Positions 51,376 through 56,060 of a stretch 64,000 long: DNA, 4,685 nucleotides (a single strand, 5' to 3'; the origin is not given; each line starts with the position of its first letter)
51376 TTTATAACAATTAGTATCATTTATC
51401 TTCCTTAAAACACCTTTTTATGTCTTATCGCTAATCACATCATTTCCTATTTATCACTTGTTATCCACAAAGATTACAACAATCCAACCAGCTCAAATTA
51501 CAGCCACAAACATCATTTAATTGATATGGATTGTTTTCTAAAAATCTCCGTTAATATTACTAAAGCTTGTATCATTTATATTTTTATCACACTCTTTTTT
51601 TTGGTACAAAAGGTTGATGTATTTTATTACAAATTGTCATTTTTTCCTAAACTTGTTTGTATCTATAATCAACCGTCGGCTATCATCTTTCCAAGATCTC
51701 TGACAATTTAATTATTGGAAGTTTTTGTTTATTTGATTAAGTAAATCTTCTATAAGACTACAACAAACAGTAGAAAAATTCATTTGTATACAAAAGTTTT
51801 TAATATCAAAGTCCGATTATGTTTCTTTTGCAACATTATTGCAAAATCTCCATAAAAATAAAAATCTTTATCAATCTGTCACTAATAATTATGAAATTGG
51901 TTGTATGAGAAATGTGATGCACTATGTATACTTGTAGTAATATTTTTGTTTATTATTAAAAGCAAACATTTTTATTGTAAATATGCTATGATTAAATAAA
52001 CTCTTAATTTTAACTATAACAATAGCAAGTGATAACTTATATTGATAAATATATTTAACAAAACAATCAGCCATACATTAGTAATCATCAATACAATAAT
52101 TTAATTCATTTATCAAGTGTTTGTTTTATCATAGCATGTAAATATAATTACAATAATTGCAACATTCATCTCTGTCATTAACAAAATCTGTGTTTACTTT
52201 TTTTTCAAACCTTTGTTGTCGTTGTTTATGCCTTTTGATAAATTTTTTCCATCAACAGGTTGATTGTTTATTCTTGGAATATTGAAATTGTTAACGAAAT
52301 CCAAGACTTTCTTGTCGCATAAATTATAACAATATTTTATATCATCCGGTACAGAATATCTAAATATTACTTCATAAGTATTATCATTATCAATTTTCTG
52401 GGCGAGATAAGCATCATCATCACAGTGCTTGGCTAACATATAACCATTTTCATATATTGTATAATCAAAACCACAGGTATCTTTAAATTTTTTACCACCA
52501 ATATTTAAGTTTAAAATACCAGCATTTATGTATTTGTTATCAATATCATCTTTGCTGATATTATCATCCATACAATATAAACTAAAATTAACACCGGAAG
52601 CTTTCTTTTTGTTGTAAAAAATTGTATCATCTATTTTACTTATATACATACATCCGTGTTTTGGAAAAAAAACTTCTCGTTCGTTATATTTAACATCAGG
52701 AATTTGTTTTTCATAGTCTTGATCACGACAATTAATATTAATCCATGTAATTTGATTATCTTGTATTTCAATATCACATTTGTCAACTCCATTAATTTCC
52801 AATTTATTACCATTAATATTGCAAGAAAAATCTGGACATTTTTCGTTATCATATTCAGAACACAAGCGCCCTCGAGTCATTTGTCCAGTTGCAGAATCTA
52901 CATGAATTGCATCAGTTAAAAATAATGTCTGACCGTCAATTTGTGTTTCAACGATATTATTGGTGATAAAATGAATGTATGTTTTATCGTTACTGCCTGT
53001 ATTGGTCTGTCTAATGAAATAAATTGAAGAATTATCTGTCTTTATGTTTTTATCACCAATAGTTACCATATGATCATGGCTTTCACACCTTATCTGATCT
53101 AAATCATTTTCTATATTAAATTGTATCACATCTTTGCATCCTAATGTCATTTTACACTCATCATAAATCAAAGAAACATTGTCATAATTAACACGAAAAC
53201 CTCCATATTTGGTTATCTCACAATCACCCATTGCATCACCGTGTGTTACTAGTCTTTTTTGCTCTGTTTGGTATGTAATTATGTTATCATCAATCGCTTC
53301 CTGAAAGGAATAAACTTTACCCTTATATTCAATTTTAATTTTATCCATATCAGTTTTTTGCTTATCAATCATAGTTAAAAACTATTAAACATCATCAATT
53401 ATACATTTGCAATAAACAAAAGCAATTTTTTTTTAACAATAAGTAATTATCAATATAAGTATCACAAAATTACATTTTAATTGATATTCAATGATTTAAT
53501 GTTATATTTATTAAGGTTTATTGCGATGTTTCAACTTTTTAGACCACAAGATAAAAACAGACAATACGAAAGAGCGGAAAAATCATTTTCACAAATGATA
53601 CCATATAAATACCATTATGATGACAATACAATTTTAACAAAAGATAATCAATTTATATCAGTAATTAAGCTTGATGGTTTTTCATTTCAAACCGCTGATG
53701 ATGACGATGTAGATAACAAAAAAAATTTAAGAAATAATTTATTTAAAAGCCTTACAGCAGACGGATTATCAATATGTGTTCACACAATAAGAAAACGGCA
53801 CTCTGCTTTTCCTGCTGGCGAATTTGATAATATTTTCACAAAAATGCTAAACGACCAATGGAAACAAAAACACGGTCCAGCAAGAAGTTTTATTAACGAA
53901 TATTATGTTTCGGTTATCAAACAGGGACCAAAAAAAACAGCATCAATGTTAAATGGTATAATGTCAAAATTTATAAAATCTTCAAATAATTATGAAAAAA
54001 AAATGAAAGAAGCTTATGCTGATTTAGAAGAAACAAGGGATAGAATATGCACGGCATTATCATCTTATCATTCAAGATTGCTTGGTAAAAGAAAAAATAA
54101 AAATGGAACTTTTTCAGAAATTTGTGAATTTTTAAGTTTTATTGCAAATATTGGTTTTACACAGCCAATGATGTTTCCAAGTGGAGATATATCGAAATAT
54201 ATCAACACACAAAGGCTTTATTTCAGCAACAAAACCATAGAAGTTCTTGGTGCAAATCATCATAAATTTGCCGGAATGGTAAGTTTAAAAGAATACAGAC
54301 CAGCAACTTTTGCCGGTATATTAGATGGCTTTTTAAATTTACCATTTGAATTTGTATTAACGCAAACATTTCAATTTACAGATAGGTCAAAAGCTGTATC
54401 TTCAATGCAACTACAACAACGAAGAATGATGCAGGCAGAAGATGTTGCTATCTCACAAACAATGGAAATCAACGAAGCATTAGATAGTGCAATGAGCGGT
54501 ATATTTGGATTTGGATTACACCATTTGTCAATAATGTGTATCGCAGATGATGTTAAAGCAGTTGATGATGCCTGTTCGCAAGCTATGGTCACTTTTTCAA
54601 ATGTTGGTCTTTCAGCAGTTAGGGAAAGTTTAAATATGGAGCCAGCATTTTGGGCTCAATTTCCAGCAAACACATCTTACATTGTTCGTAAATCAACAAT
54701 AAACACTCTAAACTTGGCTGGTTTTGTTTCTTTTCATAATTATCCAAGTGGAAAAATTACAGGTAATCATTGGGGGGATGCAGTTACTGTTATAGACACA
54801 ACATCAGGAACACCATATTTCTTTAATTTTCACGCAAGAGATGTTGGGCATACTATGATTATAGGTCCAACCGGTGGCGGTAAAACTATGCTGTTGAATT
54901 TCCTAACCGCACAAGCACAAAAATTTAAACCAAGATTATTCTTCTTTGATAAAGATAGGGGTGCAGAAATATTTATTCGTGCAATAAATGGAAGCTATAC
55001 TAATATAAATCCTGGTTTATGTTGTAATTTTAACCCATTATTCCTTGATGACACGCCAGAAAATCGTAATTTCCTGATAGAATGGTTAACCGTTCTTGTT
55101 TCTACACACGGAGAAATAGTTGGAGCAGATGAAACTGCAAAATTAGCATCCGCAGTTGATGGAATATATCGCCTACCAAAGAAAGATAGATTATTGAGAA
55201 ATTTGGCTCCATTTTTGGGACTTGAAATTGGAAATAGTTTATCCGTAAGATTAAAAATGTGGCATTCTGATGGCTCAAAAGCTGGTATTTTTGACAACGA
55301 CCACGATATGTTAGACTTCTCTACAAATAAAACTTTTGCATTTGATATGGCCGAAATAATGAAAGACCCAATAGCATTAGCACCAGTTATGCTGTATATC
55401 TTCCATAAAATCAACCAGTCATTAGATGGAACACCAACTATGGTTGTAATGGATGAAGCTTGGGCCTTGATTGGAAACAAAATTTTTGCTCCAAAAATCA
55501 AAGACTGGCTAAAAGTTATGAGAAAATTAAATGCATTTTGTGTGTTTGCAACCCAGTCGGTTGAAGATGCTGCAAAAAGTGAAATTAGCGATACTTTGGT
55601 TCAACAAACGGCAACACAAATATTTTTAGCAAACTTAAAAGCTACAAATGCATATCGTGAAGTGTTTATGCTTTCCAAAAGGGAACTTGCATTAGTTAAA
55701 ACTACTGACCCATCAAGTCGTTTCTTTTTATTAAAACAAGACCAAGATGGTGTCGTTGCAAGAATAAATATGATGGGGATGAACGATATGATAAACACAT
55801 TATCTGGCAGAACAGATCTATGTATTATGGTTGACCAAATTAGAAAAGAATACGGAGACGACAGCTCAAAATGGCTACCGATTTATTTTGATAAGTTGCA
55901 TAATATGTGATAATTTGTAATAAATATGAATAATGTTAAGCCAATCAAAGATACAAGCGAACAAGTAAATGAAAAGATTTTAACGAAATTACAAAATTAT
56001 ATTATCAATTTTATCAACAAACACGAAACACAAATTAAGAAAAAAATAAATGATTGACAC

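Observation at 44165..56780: Duplicated 350-bp cassette gives two unrelated proteins the same Cys-rich C-terminal domain on either side of virB4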

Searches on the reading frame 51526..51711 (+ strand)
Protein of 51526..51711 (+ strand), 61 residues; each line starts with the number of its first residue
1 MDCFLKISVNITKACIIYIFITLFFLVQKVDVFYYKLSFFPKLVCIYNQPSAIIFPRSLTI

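Call 108: search_protein_families(library=pfam, proteins=[window:51526-51711:+], max_evalue=0.00001)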
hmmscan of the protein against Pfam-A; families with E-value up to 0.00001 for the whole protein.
window:51526-51711:+ (61 aa): 0 families

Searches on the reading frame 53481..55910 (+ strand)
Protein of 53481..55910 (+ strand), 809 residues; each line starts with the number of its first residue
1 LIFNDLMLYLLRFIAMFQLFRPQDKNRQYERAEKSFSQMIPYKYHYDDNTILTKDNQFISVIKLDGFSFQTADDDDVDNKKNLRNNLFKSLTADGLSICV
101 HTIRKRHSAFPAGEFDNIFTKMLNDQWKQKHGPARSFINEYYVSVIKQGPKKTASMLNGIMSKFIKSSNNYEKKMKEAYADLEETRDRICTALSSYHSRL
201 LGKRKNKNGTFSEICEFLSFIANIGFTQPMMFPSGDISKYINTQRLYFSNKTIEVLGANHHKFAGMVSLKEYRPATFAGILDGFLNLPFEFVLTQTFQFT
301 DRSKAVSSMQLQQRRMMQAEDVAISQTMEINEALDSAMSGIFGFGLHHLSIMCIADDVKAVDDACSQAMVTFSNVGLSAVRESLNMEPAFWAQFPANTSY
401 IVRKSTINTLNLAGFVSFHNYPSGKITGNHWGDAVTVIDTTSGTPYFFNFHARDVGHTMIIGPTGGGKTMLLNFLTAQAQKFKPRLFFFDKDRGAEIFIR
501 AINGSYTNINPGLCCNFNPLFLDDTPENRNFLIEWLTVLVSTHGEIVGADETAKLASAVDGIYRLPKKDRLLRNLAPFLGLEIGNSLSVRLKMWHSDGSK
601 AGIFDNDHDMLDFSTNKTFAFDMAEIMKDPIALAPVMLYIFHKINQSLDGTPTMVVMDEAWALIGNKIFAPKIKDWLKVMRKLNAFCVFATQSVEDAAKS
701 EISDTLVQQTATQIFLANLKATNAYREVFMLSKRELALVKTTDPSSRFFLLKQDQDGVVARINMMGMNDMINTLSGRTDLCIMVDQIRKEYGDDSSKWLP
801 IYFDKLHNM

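Call 10: search_protein_families(library=pfam, proteins=[window:53481-55910:+], max_evalue=0.01)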
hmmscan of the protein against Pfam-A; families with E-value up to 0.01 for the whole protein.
window:53481-55910:+ (809 aa): 6 families
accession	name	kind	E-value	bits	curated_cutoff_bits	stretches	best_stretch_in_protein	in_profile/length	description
PF03135.19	CagE_TrbE_VirB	-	3.9e-60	203.7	21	1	200-403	2-204/204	CagE, TrbE, VirB family, component of type IV transporter system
PF19044.6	P-loop_TraG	-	3.2e-17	62.7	25.8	2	591-733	188-336/413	TraG P-loop domain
PF12846.13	AAA_10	-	3.4e-07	30.1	27.5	0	456-530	22-88/362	AAA-like domain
PF13401.12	AAA_22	-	0.00049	20.9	27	1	456-493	6-43/130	AAA domain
PF10412.15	TrwB_AAD_bind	-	0.00056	19.3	20.5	0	453-491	13-51/387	Type IV secretion-system coupling protein DNA-binding domain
PF24389.1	ORC-CDC6-like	-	0.0068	15.6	27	0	455-481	32-58/571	ORC-CDC6-like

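Call 23: find_related_loci(query=window:53481-55910:+, collection=genome_contigs, flank=8000)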
Query window:53481-55910:+ (809 aa) in genome_contigs; peptide patterns used: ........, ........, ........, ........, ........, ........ (x = any residue, [..] = any of these).
598 stretches matched a pattern (row limit reached: there are more); 469 encode a relative of the query (tblastn E <= 1e-3); the best 80 are kept; 80 distinct loci.
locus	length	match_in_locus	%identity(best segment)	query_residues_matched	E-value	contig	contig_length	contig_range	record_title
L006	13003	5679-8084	80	8-809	0e+0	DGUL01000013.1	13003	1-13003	MAG TPA_asm: Rickettsiales bacterium UBA4311 UBA4311_contig_48057, whole genome shotgun sequence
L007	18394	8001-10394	77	11-809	0e+0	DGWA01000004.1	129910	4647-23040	MAG TPA_asm: Rickettsiales bacterium UBA4270 UBA4270_contig_2101, whole genome shotgun sequence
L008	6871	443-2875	76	6-809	0e+0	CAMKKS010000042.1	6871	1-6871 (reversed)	MAG: uncultured Rickettsiales bacterium isolate SRR12081294_bin.85_metaWRAP_v1.3_MAG genome assembly, contig: ERZ1228976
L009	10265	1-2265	79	55-809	0e+0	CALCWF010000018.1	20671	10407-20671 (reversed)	MAG TPA_asm: uncultured Rickettsiales bacterium isolate SRR6425802_bin.121_CONCOCT_v1.1_MAG genome assembly, contig: ERZ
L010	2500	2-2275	77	52-809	0e+0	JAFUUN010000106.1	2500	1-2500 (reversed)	MAG: Rickettsiales bacterium isolate RGIG4838 Roe_deer_Rumen-1__c492281, whole genome shotgun sequence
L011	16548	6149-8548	58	9-809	0e+0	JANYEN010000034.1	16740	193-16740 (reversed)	MAG: Alphaproteobacteria bacterium isolate 338R_metabinner_25 338R_k141_189697, whole genome shotgun sequence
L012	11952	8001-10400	57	11-809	0e+0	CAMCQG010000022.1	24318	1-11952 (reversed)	MAG: Rickettsia typhi isolate MaE-09apr19-268 genome assembly, contig: MaE-09apr19-C2289, whole genome shotgun sequence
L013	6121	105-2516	57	6-807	0e+0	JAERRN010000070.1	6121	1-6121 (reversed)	MAG: Rickettsiales bacterium isolate G4 c_000000089764, whole genome shotgun sequence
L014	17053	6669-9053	56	17-809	0e+0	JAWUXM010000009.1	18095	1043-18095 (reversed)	MAG: Rickettsiales bacterium isolate HBSea_ice_MAG671 BAT.671_840319_flag=0_multi=25.9666_len=18095, whole genome shotgu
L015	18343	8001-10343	56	35-809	0e+0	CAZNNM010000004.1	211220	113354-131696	MAG TPA_asm: uncultured Rickettsiales bacterium isolate SRP199154_co2_81 genome assembly, contig: NODE_23_length_211220_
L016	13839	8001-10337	55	33-809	0e+0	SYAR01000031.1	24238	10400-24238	MAG: Rickettsiales bacterium isolate F1-20-MAGs143 F1-20__c297971, whole genome shotgun sequence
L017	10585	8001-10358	57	22-807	0e+0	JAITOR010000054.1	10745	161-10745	MAG: Rickettsiales bacterium isolate Po218_bin67 k119_901810, whole genome shotgun sequence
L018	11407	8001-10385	55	16-808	0e+0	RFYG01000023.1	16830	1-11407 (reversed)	MAG: Proteobacteria bacterium isolate WB5_3A_111 contig_100_22, whole genome shotgun sequence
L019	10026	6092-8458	55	23-809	0e+0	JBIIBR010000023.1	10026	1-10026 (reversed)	MAG: Rickettsiales bacterium isolate ME2000-06-20pf_3300042868_group1_bin62 Rohwer_bin1989_scaffold_8572_c1, whole genom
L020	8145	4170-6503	56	33-808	0e+0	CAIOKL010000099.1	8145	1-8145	MAG: uncultured Alphaproteobacteria bacterium isolate KT_bin-2925 genome assembly, contig: bin-2925:099/290, whole genom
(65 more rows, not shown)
